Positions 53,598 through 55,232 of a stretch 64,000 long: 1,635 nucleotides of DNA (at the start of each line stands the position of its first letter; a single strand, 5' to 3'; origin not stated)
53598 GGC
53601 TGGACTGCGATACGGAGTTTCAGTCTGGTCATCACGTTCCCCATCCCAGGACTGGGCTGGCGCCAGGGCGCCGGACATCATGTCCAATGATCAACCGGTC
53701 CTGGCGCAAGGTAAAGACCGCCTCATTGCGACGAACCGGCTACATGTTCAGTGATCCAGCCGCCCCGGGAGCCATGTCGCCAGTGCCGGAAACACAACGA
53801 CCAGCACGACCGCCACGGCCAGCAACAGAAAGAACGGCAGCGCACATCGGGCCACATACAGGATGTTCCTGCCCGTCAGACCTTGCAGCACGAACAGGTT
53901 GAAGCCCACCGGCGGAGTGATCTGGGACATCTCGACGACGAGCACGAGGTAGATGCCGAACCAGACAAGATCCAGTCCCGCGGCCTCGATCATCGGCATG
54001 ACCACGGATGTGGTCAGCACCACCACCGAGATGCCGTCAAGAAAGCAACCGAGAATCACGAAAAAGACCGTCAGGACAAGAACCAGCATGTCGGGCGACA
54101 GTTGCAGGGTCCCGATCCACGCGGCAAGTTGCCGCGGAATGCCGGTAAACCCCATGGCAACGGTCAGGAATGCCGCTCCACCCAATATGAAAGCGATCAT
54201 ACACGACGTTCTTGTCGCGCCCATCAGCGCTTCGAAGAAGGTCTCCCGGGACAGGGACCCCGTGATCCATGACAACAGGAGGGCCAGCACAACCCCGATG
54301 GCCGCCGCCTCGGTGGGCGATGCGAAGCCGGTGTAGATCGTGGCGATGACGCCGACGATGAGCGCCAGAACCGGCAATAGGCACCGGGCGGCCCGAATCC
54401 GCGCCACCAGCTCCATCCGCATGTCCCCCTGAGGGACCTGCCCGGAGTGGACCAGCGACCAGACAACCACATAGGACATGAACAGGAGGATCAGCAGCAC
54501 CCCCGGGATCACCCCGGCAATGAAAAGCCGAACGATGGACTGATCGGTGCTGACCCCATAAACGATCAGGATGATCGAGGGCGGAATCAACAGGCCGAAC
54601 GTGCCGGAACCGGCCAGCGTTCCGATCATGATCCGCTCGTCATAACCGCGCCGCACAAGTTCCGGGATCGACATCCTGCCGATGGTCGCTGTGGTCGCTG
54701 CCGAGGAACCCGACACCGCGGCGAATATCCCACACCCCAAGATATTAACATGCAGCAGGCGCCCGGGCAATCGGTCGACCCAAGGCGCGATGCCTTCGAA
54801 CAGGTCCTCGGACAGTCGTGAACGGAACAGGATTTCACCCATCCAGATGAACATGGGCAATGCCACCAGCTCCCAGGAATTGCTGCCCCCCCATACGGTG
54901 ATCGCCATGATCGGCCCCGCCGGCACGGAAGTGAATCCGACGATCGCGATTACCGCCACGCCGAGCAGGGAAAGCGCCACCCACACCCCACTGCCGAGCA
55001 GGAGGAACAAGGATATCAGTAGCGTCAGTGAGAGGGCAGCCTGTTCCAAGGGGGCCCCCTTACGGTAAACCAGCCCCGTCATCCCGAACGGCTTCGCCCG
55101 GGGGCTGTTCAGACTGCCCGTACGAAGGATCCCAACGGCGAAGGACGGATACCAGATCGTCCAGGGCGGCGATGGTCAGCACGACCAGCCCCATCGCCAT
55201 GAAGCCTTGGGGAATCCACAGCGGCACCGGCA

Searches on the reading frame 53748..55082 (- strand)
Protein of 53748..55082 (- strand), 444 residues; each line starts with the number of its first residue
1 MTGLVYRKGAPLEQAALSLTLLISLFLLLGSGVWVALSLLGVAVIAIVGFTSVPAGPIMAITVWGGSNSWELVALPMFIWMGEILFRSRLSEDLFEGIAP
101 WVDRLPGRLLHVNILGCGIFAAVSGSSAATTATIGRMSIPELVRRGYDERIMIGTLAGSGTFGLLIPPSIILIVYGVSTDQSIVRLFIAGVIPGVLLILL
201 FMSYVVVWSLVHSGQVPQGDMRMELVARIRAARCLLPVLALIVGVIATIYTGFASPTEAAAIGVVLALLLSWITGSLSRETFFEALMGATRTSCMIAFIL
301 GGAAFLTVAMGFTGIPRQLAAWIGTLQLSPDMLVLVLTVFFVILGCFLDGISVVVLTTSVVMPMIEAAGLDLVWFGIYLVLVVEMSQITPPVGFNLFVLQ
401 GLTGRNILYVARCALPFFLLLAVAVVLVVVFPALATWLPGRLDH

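Call 13: search_protein_families(library=pfam, proteins=[window:53748-55082:-], max_evalue=0.01)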
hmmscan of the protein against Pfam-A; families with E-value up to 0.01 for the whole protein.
window:53748-55082:- (444 aa): 1 family
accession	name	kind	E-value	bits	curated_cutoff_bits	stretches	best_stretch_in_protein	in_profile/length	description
PF06808.19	DctM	-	6.3e-84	282.6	23.8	1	22-434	1-413/413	Tripartite ATP-independent periplasmic transporter, DctM component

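Call 35: find_encoding_contigs(protein=window:53748-55082:-, flank=1000, max_places=3)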
Protein window:53748-55082:- (444 aa): no gene with exactly this product is on record in the collection.
